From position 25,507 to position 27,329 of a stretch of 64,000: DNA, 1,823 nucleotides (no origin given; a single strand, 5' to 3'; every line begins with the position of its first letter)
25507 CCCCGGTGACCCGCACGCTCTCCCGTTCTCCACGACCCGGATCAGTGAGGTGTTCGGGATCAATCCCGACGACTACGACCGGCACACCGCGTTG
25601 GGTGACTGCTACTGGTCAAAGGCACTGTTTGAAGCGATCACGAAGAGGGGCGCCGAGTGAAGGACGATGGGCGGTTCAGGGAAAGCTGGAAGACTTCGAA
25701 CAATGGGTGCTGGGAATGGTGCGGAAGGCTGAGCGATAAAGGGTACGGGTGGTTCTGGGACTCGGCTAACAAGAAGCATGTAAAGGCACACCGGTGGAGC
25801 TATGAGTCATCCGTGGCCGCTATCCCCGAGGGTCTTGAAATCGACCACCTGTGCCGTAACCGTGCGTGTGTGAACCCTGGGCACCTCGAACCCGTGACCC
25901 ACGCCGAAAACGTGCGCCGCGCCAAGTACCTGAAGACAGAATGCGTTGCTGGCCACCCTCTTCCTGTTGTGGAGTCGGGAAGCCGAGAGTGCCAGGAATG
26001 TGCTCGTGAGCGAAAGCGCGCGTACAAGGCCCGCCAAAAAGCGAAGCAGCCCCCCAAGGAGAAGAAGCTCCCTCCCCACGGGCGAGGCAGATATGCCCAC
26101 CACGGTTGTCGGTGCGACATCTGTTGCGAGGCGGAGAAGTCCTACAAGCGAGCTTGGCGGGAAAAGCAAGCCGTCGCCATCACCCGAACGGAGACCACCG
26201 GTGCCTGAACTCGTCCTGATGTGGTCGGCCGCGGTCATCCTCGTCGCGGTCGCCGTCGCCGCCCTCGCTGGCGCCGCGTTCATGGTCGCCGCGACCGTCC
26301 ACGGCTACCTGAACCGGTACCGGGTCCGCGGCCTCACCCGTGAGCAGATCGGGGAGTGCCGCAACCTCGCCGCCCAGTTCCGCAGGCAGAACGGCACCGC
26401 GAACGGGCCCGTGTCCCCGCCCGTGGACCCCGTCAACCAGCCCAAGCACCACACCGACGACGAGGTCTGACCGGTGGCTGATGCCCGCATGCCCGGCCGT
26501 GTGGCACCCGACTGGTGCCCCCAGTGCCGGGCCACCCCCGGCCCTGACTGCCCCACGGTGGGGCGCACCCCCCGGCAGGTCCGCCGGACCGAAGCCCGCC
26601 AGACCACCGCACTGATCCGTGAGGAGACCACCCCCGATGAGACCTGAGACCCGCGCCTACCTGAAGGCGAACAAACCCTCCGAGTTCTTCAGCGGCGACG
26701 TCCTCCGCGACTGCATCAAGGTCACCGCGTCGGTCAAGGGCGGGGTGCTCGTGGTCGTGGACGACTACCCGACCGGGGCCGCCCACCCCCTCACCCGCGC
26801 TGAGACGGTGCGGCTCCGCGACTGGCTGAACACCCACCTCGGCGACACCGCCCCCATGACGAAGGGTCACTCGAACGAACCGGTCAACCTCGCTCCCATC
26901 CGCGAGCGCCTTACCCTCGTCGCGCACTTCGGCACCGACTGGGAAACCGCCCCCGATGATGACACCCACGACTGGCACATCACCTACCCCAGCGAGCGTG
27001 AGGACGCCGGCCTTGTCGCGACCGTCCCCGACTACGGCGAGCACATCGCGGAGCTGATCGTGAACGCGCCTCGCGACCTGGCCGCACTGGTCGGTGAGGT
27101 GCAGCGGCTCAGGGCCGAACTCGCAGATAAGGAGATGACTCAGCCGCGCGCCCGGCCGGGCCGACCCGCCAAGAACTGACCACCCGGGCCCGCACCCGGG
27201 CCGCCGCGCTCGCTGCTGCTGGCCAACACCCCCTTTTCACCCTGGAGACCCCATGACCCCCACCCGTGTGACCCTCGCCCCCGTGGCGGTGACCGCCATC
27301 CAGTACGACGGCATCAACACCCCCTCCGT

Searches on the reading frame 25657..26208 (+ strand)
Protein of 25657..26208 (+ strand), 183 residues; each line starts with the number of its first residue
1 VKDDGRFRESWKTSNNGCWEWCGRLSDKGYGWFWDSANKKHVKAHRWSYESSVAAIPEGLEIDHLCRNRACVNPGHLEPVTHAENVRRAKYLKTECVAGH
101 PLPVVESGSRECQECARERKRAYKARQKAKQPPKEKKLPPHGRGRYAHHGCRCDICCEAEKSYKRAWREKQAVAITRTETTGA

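Call 75: search_protein_families(library=pfam, proteins=[window:25657-26208:+], max_evalue=0.01)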
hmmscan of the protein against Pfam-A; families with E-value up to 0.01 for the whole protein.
window:25657-26208:+ (183 aa): 2 families
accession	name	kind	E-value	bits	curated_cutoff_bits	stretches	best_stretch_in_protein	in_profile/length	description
PF13392.12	HNH_3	-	4.4e-12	45.9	24.8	1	43-87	2-46/46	HNH endonuclease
PF05551.17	zf-His_Me_endon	-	0.00014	22.5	27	1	51-89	56-94/131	Zinc-binding loop region of homing endonuclease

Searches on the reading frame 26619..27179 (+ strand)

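Call 9: search_protein_families(library=phrogs, proteins=[window:26619-27179:+], max_evalue=0.01)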
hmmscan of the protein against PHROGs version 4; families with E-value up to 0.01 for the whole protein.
window:26619-27179:+ (186 aa): 1 family
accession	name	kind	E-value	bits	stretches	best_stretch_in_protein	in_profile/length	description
phrog_10379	-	unknown function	0.0013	19.6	1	87-179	6-94/177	-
